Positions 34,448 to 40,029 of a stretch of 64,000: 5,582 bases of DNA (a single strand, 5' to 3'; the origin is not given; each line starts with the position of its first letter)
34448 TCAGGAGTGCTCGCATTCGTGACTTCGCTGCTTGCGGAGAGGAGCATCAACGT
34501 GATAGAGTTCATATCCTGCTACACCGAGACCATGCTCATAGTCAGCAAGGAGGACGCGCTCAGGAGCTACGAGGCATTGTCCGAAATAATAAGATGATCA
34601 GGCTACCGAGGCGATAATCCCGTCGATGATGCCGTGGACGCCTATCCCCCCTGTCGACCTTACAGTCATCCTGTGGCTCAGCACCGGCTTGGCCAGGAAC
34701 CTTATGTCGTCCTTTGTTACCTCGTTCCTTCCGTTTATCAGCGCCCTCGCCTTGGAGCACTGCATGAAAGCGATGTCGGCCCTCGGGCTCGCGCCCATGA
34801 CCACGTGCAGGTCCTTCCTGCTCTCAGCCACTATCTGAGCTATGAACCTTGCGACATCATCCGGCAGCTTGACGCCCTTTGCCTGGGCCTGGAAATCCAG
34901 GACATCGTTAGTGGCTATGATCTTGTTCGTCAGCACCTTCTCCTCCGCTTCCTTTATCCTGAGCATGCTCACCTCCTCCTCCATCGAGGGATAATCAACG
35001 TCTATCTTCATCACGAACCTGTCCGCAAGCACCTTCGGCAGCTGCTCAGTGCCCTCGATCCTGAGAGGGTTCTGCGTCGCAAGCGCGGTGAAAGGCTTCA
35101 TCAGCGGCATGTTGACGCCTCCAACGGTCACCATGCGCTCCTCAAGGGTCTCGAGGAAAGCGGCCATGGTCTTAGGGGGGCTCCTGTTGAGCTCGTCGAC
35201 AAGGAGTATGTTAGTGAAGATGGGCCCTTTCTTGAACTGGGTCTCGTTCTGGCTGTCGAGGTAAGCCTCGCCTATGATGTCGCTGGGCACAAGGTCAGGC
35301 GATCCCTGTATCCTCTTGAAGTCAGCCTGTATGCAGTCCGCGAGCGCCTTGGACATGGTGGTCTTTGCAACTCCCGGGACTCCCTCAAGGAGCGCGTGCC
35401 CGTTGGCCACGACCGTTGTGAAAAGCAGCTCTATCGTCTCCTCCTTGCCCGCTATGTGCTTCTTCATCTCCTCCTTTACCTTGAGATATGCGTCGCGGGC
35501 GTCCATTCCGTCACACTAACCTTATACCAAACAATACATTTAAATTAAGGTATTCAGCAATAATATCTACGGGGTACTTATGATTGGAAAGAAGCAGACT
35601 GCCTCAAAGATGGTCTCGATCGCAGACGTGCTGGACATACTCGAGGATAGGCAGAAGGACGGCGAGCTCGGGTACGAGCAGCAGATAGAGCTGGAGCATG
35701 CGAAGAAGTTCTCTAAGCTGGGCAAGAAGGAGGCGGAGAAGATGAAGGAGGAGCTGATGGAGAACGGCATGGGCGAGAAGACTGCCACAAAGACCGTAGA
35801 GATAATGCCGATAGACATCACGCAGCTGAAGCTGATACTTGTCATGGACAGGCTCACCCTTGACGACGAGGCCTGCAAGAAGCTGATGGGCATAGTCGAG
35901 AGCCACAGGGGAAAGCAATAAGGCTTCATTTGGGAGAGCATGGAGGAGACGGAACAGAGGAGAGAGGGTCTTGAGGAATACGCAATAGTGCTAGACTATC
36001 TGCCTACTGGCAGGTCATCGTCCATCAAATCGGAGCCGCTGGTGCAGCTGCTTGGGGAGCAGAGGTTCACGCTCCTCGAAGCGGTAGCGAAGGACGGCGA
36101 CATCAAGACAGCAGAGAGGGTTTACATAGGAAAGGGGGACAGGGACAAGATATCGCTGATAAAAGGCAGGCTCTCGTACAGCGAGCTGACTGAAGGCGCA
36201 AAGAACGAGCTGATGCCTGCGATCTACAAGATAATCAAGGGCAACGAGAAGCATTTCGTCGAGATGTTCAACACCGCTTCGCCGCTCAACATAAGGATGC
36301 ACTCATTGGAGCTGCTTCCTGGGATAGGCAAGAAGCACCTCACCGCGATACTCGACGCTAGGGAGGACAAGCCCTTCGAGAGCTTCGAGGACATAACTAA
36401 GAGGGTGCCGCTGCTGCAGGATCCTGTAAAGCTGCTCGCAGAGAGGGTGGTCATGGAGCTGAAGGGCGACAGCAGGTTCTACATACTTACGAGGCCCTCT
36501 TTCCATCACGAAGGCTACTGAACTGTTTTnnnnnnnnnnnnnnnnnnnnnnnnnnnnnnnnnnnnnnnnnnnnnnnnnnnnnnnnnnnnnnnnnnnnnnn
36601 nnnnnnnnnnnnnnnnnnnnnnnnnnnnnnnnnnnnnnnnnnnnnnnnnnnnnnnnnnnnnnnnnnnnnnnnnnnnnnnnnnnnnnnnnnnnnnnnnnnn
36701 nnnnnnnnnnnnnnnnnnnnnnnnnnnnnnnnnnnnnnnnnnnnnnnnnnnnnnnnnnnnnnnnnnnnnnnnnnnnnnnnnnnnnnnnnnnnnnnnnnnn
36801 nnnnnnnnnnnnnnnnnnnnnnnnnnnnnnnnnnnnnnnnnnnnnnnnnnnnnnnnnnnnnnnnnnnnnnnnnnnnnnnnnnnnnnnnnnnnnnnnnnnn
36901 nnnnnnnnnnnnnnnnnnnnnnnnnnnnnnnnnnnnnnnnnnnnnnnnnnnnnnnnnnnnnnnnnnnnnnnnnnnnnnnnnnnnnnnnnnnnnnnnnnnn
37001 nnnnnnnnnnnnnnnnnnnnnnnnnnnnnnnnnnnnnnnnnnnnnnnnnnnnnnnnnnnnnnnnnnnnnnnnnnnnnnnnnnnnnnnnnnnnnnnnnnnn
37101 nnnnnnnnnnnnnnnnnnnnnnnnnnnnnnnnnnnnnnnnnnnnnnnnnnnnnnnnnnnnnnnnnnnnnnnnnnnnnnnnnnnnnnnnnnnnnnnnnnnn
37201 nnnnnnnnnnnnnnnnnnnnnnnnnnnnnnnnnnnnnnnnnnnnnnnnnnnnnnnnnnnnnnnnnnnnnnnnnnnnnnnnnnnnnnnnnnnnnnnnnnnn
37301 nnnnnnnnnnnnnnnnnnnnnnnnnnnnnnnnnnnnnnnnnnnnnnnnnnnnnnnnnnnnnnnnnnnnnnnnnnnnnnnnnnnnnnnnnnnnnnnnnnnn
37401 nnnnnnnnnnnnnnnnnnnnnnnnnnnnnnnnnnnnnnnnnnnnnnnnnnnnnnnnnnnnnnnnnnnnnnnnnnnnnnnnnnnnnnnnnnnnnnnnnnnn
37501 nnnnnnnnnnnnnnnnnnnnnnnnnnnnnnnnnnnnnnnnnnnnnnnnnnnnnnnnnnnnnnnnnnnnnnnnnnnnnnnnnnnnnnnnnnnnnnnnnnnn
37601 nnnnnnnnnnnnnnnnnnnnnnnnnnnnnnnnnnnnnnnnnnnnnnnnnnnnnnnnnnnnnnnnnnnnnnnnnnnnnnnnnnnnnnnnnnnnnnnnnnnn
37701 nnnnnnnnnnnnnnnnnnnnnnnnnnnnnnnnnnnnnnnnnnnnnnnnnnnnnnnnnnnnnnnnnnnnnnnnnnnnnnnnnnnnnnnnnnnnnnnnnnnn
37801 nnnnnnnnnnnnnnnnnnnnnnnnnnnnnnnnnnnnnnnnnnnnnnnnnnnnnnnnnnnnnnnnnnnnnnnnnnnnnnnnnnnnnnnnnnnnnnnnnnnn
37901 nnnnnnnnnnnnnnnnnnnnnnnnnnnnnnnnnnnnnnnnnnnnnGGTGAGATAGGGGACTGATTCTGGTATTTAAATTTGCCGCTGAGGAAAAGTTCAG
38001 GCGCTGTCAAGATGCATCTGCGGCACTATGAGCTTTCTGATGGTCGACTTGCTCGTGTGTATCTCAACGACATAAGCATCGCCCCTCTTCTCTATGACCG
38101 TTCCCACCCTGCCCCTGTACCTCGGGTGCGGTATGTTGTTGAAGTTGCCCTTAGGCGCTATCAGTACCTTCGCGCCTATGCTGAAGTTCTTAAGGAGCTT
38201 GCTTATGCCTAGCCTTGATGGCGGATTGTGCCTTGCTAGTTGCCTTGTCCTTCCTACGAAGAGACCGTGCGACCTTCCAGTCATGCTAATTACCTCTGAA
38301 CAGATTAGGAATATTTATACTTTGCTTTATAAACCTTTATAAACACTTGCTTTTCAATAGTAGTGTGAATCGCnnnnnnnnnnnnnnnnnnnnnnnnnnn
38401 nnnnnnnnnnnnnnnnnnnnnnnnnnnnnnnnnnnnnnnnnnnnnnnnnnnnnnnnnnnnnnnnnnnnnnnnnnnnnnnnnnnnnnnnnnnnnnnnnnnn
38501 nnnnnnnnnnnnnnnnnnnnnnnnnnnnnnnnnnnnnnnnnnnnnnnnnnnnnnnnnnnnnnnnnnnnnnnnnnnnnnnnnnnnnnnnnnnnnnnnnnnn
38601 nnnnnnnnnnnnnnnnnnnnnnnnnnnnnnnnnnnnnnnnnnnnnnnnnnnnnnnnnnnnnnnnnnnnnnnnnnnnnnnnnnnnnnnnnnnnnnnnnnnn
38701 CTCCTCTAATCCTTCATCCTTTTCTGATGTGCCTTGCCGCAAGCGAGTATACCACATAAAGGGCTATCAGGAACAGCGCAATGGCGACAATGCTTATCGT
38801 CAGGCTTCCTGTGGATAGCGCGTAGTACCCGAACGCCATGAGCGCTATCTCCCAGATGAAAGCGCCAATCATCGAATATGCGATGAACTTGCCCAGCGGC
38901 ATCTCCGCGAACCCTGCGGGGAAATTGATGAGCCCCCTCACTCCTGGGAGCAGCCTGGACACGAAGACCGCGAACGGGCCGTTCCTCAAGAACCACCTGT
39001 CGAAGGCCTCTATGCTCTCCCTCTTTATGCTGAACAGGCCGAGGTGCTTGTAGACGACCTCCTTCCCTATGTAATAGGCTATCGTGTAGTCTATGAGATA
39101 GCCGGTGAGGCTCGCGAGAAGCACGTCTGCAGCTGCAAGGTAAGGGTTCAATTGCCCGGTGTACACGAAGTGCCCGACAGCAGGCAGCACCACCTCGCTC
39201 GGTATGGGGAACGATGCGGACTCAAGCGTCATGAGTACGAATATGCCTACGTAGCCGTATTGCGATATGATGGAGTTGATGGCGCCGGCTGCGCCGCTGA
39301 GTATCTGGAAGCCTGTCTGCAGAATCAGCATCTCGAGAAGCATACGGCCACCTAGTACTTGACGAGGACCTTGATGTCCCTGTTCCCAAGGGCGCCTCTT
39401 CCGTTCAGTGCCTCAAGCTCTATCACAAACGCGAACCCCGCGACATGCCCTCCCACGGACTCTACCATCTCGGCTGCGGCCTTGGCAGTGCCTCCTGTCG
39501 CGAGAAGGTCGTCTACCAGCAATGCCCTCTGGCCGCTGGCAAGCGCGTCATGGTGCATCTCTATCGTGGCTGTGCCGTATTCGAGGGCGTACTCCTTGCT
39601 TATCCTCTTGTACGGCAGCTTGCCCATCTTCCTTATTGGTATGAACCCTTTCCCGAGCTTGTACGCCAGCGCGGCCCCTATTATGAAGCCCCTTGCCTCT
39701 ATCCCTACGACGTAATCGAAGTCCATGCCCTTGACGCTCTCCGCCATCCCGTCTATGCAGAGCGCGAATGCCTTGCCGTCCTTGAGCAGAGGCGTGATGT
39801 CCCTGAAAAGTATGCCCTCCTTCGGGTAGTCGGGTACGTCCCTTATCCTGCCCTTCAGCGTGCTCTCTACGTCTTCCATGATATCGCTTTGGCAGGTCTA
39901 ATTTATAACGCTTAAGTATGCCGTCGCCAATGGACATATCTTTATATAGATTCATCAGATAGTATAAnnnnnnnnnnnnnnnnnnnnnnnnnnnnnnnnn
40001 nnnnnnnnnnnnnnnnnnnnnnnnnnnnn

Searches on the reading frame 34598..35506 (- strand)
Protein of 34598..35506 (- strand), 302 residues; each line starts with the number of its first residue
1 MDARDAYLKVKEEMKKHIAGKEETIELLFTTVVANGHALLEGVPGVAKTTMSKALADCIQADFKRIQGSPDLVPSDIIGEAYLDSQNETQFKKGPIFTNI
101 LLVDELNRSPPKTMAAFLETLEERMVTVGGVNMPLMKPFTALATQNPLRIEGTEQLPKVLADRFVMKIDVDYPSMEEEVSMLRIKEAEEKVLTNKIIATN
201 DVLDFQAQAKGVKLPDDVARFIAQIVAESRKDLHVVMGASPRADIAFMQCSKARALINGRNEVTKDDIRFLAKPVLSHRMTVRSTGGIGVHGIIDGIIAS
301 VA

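Call 41: search_protein_families(library=pfam, proteins=[window:34598-35506:-], max_evalue=0.001)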
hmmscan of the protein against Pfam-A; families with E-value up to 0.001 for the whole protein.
window:34598-35506:- (302 aa): 5 families
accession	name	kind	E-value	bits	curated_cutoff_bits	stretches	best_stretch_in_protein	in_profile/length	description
PF07726.17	AAA_3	-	5.3e-47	159.4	27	1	37-166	1-131/131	ATPase family associated with various cellular activities (AAA)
PF17863.7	AAA_lid_2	-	7.5e-19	67.7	22.7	1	228-283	2-57/74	AAA lid domain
PF07728.20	AAA_5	-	1.3e-13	51.6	22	1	38-164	2-139/139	AAA domain (dynein-related subfamily)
PF20030.5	bpMoxR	-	4.3e-11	42.7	27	1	10-184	6-180/205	MoxR domain in the MoxR-vWA-beta-propeller ternary systems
PF00004.35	AAA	-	1.6e-05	25.8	21.2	1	39-169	2-128/131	ATPase family associated with various cellular activities (AAA)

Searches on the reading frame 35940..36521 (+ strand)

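Call 41: search_protein_families(library=pfam, proteins=[window:35940-36521:+], max_evalue=0.001)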
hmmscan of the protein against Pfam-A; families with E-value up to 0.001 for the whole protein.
window:35940-36521:+ (193 aa): 2 families
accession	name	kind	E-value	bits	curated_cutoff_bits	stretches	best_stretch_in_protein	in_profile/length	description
PF04919.18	DUF655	-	5.3e-62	209.4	22.2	1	11-184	1-180/181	Protein of unknown function (DUF655)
PF14579.12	HHH_6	-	4.8e-05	23.9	25.6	1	122-159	26-67/90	Helix-hairpin-helix motif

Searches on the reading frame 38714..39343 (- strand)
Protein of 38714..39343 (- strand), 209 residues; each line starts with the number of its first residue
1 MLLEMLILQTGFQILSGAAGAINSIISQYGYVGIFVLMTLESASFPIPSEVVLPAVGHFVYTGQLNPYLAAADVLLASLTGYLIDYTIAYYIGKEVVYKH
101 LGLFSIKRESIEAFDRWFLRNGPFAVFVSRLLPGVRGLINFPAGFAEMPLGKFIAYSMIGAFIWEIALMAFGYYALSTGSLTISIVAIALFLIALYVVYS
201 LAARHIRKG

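Call 41: search_protein_families(library=pfam, proteins=[window:38714-39343:-], max_evalue=0.001)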
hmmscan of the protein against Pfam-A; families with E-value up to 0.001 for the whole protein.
window:38714-39343:- (209 aa): 1 family
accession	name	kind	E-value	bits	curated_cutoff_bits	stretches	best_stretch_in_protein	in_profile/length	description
PF09335.16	VTT_dom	-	2.9e-17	63.7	33.9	1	47-173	1-122/123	VTT domain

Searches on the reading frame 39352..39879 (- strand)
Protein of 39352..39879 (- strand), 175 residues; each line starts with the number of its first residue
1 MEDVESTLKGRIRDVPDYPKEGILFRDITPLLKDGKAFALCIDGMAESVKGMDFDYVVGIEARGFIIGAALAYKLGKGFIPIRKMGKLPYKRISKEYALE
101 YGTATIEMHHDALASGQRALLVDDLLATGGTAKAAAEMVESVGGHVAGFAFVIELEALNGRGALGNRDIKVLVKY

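Call 42: search_protein_families(library=pfam, proteins=[window:39352-39879:-], max_evalue=0.001)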
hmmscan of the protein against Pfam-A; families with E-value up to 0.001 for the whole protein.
window:39352-39879:- (175 aa): 1 family
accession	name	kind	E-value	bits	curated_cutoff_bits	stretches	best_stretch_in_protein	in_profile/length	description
PF00156.33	Pribosyltran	-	8.1e-12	45.2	26.3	1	38-153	11-124/158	Phosphoribosyl transferase domain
